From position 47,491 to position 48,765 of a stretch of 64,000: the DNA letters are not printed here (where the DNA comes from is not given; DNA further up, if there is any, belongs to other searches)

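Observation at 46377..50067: Operon for a branched, C-methylated deoxy/keto-sugar: cupin isomerase, UXS-like SDR, Gfo/Idh/MocA oxidoreductase and TylCIII-type C-methyltransferase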

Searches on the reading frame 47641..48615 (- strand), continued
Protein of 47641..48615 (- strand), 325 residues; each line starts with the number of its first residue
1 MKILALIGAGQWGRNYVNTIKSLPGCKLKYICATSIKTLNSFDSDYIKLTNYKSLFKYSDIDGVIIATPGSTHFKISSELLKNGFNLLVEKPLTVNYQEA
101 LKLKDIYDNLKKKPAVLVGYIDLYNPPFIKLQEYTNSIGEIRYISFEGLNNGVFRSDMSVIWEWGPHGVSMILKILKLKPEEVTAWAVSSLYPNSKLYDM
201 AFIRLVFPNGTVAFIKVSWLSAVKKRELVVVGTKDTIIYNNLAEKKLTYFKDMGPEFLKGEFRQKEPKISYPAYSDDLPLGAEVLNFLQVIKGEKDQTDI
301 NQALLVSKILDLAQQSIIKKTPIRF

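Call 26: find_encoding_contigs(protein=P0178, flank=7000, max_places=1)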
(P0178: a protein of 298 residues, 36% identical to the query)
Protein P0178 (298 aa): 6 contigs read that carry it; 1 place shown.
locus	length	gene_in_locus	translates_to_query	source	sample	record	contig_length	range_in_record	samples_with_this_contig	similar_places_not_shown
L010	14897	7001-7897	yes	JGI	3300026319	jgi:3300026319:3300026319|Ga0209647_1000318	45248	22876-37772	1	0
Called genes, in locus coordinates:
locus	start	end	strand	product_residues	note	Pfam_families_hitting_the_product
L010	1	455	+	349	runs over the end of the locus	-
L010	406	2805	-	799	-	PF00535:Glycos_transf_2, PF13641:Glyco_tranf_2_3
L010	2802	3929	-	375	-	PF13439:Glyco_transf_4, PF00534:Glycos_transf_1, PF13692:Glyco_trans_1_4, PF13524:Glyco_trans_1_2 (weak)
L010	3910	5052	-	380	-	PF13439:Glyco_transf_4, PF20706:GT4-conflict, PF00534:Glycos_transf_1, PF13692:Glyco_trans_1_4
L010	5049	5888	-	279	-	PF00535:Glycos_transf_2, PF13641:Glyco_tranf_2_3 (faint)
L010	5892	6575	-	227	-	PF13489:Methyltransf_23, PF01728:FtsJ (weak), PF07021:MetW, PF13847:Methyltransf_31, PF08241:Methyltransf_11, PF08242:Methyltransf_12, PF13649:Methyltransf_25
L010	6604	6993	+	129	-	-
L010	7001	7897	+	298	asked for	PF01408:GFO_IDH_MocA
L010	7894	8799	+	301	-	PF04724:Glyco_transf_17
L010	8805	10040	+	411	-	PF08421:Methyltransf_13, PF13489:Methyltransf_23, PF08241:Methyltransf_11 (weak), PF08242:Methyltransf_12, PF08484:Methyltransf_14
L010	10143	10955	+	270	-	PF01209:Ubie_methyltran (weak), PF13489:Methyltransf_23, PF13847:Methyltransf_31, PF08241:Methyltransf_11, PF08242:Methyltransf_12, PF13649:Methyltransf_25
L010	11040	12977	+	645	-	PF00404:Dockerin_1 (weak)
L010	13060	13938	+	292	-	-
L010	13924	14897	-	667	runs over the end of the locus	-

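Call 29: find_related_loci(query=A1, collection=genome_contigs, flank=10000)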
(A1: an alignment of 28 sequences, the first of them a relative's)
Query A1 (325 aa) in genome_contigs; peptide patterns used: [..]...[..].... (x = any residue, [..] = any of these).
599 stretches matched a pattern (row limit reached: there are more); 457 encode a relative of the query (tblastn E <= 1e-3); the best 80 are kept; 80 distinct loci.
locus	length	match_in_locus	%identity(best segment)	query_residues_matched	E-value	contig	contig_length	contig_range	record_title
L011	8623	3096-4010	51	4-319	3e-100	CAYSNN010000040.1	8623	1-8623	MAG TPA_asm: uncultured Gammaproteobacteria bacterium isolate binchicken_co251_42 genome assembly, contig: NODE_11693_le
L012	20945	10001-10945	43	4-319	4e-82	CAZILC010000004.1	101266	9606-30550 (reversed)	MAG TPA_asm: uncultured Gammaproteobacteria bacterium isolate SRP200132_co1_59 genome assembly, contig: NODE_223_length_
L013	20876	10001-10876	42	1-317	6e-80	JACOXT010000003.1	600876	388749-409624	MAG: Candidatus Levyibacteriota bacterium isolate NC_groundwater_160_Ag_S-0.1um_36_20 S4_GD2017_2_S1_scaffold_58, whole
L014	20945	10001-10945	37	4-317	9e-75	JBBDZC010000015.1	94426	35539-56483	MAG: Candidatus Andersenbacteria bacterium isolate LejiaD_51_235 Lejia_D_465_length_94426_cov_149, whole genome shotgun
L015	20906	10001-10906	42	4-317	1e-64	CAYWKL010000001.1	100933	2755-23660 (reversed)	MAG TPA_asm: uncultured Gammaproteobacteria bacterium isolate binchicken_co38_1283 genome assembly, contig: NODE_524_len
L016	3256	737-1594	36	4-317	4e-60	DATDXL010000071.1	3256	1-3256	MAG TPA_asm: Candidatus Paceibacterota bacterium isolate SMAG_U8138 k141_840634, whole genome shotgun sequence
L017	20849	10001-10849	34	4-317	2e-55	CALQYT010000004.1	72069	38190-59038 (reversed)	MAG: Candidatus Nomurabacteria bacterium isolate Ike-100m-30 genome assembly, contig: Ike-100-c123, whole genome shotgun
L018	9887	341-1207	37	4-318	4e-54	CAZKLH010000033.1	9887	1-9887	MAG TPA_asm: uncultured Gammaproteobacteria bacterium isolate SRP200132_co1_753 genome assembly, contig: NODE_12201_leng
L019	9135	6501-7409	32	4-317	9e-47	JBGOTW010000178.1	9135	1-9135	MAG: bacterium isolate OBJ_0618_7090110_153 k141_4325835_length_9135_cov_14.4894, whole genome shotgun sequence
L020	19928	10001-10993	33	4-325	3e-46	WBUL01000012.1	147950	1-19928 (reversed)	MAG: Anaerolineae bacterium isolate SB15 contig_76, whole genome shotgun sequence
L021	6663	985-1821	33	4-296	2e-45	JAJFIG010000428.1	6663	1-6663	MAG: Rhodospirillales bacterium isolate OFTM194 OFTM194_427, whole genome shotgun sequence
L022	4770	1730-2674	33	4-317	8e-45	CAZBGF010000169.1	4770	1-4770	MAG TPA_asm: uncultured Verrucomicrobiota bacterium isolate binchicken_co181_6 genome assembly, contig: NODE_41271_lengt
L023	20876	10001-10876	31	1-325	2e-42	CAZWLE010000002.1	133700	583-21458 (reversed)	MAG TPA_asm: uncultured Candidatus Saccharibacteria bacterium isolate SRP292972_co3_120 genome assembly, contig: NODE_16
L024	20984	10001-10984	32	1-320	6e-42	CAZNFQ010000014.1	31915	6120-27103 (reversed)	MAG TPA_asm: uncultured bacterium isolate binchicken_co42_201 genome assembly, contig: NODE_1348_length_31915_cov_9.5002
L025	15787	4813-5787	31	4-314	4e-41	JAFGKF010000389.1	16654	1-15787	MAG: Candidatus Sumerlaeota bacterium isolate Zod_Metabat.321 k87_14360738, whole genome shotgun sequence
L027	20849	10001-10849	30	4-299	6e-35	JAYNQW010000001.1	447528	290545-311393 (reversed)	MAG: Rhodospirillaceae bacterium isolate 139539_COM_concoct_bins.tsv.212 NODE_6_length_447528_cov_8.306110, whole genome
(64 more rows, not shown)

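Call 34: search_protein_families(library=ncbifam, proteins=[L008:7969-8787:+], max_evalue=1e-10)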
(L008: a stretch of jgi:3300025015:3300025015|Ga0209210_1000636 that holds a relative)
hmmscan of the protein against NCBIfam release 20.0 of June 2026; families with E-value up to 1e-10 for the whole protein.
L008:7969-8787:+ (273 aa): 2 families
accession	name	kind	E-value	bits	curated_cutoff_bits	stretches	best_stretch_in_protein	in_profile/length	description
NF041099.2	keto_glucon_epim_IolO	equivalog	1.1e-20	74.1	300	1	19-251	27-251/269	5-keto-L-gluconate epimerase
NF051856.1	PsicseEpim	equivalog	2.7e-19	70.1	300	1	1-245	1-244/287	D-psicose 3-epimerase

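Call 60: search_solved_structures(query=A1, max_evalue=0.00001, show_alignments=1)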
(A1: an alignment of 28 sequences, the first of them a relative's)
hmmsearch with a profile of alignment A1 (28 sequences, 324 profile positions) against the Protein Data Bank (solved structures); distinct sequences matched with E-value up to 0.00001: 87 (the best 60 are shown).
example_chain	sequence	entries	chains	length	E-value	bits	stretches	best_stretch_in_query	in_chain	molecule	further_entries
3c1a_A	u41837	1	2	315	1.1e-58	202.3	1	3-309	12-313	Putative oxidoreductase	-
4hkt_A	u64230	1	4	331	7.3e-27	97.7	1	2-320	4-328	Inositol 2-dehydrogenase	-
7bvj_A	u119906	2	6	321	4.8e-26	95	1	59-296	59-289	Oxidoreductase, NAD-binding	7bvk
3cea_A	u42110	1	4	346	2.2e-25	92.8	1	4-319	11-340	Myo-inositol 2-dehydrogenase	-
3e82_A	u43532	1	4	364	2.2e-24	89.5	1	2-241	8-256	Putative oxidoreductase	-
3ezy_A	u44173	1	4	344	1.9e-22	83.2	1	3-319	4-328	Dehydrogenase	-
9azo_A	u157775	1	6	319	3e-22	82.5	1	2-216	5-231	PmdC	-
1ofg_A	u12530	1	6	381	3.2e-22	82.4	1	5-318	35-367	GLUCOSE-FRUCTOSE OXIDOREDUCTASE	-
1ryd_A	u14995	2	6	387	3.4e-22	82.4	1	5-318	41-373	glucose-fructose oxidoreductase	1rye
1h6a_A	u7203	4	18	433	5.1e-22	81.8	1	5-318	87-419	PRECURSOR FORM OF GLUCOSE-FRUCTOSE OXIDOREDUCTASE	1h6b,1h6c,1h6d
3e18_A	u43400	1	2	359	5.2e-22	81.8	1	3-321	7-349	oxidoreductase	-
1evj_A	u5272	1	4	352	1.4e-21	80.4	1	5-318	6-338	GLUCOSE-FRUCTOSE OXIDOREDUCTASE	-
9m37_A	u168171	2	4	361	2.2e-21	79.7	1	1-220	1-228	P581a DgpA2 and isoorientin complex structure | Gfo/Idh/MocA family protein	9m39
6nor_A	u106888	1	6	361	7.5e-21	78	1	4-320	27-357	Putative NAD dependent dehydrogenase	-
3euw_A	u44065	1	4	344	1.5e-20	77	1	3-320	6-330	Myo-inositol dehydrogenase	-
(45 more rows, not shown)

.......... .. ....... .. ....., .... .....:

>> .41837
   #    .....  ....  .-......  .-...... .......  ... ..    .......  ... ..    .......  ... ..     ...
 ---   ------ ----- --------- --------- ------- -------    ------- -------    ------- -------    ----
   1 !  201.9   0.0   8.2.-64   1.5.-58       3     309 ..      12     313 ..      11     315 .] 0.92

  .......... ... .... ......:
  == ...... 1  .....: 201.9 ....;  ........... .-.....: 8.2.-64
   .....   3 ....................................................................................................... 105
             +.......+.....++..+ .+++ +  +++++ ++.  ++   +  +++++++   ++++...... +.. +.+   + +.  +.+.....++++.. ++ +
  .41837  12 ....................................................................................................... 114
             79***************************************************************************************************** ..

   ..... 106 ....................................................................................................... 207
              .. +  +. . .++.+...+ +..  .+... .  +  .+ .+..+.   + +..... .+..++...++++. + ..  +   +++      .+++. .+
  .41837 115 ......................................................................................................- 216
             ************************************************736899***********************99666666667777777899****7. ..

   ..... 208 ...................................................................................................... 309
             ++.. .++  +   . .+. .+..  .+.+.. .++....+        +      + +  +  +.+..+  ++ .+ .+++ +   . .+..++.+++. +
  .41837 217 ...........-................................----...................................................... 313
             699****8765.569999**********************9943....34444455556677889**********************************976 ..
